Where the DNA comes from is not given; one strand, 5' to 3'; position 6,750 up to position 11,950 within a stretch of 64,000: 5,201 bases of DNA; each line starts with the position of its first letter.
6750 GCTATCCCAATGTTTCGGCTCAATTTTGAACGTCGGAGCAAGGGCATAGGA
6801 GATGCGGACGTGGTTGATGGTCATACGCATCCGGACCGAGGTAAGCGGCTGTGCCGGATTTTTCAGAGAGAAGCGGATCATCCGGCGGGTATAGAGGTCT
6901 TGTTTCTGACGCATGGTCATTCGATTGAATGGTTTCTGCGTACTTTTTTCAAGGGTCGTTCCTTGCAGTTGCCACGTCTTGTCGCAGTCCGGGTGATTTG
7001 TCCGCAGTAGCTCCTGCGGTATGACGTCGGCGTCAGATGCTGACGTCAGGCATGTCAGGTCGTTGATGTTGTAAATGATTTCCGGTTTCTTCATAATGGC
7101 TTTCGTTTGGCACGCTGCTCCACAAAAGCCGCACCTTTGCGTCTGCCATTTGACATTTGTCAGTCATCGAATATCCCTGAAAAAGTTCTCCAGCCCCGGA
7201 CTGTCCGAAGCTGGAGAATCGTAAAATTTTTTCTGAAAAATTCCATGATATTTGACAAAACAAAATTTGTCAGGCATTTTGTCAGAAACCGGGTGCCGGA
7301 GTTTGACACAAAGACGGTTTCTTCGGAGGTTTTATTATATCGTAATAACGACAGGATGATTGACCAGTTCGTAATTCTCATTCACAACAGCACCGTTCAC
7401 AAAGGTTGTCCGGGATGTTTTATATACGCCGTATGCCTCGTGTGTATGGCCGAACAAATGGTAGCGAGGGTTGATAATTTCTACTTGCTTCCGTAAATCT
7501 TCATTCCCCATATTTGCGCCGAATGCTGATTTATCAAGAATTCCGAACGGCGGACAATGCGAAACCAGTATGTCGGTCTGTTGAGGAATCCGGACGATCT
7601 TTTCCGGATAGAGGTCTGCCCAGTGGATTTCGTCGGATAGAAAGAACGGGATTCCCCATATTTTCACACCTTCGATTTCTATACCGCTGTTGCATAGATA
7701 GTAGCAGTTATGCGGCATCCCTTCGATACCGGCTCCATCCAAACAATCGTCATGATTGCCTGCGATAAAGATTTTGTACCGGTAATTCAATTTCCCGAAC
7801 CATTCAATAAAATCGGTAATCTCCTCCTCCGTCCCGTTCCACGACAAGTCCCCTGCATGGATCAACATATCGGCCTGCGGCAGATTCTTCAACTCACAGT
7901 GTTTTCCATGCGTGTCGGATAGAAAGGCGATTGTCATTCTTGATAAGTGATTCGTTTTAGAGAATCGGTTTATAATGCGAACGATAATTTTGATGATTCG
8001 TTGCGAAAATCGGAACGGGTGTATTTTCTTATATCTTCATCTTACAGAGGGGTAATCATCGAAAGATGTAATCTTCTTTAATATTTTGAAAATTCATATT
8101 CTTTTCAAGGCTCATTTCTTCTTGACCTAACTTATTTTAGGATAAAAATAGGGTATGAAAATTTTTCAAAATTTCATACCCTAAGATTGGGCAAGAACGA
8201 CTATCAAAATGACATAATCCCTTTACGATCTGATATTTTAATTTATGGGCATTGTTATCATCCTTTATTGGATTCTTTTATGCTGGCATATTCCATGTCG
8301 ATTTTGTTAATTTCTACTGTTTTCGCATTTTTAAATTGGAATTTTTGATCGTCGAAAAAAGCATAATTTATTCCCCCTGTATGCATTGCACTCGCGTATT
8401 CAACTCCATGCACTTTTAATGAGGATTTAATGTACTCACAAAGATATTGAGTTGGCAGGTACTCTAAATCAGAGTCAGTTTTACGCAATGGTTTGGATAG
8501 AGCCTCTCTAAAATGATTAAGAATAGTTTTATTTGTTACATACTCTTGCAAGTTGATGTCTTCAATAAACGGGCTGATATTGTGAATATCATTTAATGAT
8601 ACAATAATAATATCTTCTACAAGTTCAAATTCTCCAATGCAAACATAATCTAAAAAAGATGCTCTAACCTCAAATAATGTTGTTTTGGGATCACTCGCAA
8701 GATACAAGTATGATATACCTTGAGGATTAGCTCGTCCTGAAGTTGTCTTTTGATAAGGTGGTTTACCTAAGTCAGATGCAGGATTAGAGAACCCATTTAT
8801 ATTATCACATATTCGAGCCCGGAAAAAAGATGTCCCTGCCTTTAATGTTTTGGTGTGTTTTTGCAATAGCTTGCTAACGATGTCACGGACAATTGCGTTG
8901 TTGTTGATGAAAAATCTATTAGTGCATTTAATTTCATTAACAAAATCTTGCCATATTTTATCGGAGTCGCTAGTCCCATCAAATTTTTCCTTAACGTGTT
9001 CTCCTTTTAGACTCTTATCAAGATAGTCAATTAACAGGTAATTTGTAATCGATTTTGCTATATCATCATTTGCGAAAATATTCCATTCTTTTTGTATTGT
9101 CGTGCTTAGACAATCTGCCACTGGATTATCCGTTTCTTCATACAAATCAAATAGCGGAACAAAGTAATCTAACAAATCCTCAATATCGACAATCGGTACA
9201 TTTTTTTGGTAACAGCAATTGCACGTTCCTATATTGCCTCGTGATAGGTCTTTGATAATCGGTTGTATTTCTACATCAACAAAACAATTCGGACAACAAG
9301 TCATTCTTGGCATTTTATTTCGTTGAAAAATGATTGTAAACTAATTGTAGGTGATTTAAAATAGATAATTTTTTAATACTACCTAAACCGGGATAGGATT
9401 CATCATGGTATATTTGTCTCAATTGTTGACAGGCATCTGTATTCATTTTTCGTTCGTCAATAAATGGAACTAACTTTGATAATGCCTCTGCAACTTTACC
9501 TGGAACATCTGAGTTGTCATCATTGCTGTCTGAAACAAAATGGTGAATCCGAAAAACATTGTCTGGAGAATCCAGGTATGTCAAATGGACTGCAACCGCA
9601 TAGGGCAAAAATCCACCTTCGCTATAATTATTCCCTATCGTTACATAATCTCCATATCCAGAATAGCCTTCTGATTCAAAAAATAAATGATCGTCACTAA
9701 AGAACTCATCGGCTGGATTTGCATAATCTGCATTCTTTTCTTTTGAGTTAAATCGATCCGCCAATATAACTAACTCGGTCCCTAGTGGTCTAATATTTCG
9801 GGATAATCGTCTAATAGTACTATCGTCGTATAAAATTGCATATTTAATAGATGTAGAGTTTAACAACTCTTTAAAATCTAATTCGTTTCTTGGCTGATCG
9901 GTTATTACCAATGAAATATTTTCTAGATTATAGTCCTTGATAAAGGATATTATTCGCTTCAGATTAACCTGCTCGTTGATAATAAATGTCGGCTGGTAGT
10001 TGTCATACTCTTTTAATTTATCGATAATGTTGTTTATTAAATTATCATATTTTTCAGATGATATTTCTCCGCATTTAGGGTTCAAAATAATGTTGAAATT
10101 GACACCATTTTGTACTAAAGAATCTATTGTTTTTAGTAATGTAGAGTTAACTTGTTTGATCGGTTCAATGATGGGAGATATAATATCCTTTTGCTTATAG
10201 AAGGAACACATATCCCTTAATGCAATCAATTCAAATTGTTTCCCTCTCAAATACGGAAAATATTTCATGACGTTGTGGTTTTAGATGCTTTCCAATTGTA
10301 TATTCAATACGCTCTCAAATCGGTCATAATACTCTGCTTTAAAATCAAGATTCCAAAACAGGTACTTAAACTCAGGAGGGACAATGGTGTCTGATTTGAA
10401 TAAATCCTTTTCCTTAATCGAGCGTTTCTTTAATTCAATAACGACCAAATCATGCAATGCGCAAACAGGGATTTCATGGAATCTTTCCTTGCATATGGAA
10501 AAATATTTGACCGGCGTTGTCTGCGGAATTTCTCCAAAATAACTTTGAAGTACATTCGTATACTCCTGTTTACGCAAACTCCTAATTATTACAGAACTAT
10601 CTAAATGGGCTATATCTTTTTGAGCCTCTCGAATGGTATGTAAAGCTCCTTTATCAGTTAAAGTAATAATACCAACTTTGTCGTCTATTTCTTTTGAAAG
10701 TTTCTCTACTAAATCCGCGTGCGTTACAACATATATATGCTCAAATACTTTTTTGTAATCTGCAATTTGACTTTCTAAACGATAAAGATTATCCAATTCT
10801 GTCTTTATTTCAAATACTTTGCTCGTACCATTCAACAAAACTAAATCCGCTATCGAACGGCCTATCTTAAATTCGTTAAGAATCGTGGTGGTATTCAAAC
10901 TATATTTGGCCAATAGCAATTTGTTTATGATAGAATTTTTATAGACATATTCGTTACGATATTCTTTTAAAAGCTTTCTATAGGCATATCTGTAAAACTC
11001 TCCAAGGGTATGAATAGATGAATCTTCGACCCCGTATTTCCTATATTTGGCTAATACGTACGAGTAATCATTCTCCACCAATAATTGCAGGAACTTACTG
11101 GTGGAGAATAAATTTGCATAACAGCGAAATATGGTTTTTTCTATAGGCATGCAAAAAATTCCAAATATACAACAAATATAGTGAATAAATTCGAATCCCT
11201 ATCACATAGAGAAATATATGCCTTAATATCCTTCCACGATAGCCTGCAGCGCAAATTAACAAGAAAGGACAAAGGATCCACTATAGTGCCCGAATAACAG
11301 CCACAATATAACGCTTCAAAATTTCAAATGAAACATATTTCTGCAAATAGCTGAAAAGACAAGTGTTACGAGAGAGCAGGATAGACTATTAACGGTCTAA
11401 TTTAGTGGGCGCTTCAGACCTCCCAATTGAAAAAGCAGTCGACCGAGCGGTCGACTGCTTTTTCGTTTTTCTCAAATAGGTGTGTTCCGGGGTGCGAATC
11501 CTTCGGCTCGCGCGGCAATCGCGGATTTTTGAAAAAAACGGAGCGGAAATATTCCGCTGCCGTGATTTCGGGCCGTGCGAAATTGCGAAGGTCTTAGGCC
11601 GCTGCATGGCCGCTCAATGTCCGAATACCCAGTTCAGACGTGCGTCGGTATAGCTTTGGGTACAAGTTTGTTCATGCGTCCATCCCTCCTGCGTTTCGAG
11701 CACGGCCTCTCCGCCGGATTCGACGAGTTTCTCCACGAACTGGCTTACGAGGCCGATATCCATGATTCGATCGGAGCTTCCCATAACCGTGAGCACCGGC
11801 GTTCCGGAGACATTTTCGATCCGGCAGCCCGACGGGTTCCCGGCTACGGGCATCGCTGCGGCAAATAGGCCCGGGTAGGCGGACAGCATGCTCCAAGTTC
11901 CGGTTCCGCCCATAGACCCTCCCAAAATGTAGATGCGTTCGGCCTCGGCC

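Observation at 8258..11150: AT-rich three-gene operon (PD-(D/E)xK sce7726-like, Beta-protein/sce7725-like, Cys-cluster-RES): candidate uncharacterised anti-phage / abortive-infection system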

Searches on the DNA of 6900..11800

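Call 118: search_rna_families(source=window, start=6900, end=11800, threshold=evalue, max_evalue=0.1)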
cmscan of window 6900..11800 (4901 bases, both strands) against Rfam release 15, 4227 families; matches with E-value up to 0.1: 0.
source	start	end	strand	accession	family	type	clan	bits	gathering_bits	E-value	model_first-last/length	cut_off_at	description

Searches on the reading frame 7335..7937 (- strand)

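Call 3: search_protein_families(library=pfam, proteins=[window:7335-7937:-], max_evalue=1)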
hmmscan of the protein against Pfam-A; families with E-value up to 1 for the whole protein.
window:7335-7937:- (200 aa): 3 families
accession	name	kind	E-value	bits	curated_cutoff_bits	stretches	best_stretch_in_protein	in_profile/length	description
PF00149.33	Metallophos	-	2.4e-15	57.9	21.5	1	1-167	1-190/191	Calcineurin-like phosphoesterase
PF12850.12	Metallophos_2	-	2.9e-11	44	27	1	1-181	1-131/154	Calcineurin-like phosphoesterase superfamily domain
PF14582.11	Metallophos_3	-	0.14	11.9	28.2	1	119-192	173-247/259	Metallophosphoesterase, calcineurin superfamily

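Call 4: search_protein_families(library=padloc, proteins=[window:7335-7937:-], max_evalue=1)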
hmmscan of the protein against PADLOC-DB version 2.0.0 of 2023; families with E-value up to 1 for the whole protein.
window:7335-7937:- (200 aa): 1 family
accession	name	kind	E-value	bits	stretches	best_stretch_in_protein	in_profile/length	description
PDLC04908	PDC-S10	-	1.2e-76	254.8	1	1-199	10-215/223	-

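Call 5: search_protein_families(library=ncbifam, proteins=[window:7335-7937:-], max_evalue=1)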
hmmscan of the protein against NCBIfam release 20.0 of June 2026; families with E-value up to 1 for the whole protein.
window:7335-7937:- (200 aa): 5 families
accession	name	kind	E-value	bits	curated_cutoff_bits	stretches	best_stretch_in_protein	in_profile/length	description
TIGR00040.1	yfcE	subfamily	1.1e-06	28.9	56.25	1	1-76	1-64/158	YfcE family phosphodiesterase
TIGR03729.1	acc_ester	subfamily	8.5e-06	25.3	148.25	2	139-184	192-237/239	putative phosphoesterase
TIGR00024.1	SbcD_rel_arch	hypoth_equivalog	0.0012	18.6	115.2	1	21-73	58-109/224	putative phosphoesterase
TIGR04123.1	P_estr_lig_assc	hypoth_equivalog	0.0077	15.7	150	1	21-64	64-110/207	ligase-associated DNA damage response endonuclease PdeM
NF006988.0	PRK09453.1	equivalog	0.14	12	117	1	1-40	1-46/183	phosphodiesterase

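Call 8: search_protein_families(library=phrogs, proteins=[window:7335-7937:-], max_evalue=0.1)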
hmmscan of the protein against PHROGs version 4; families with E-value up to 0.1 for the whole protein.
window:7335-7937:- (200 aa): 2 families
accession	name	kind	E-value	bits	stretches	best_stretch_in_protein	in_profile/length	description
phrog_1649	-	other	1.8e-17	64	2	1-64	36-105/308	metallo-phosphoesterase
phrog_547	-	other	4.9e-10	39.9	1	20-169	71-169/245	phosphoesterase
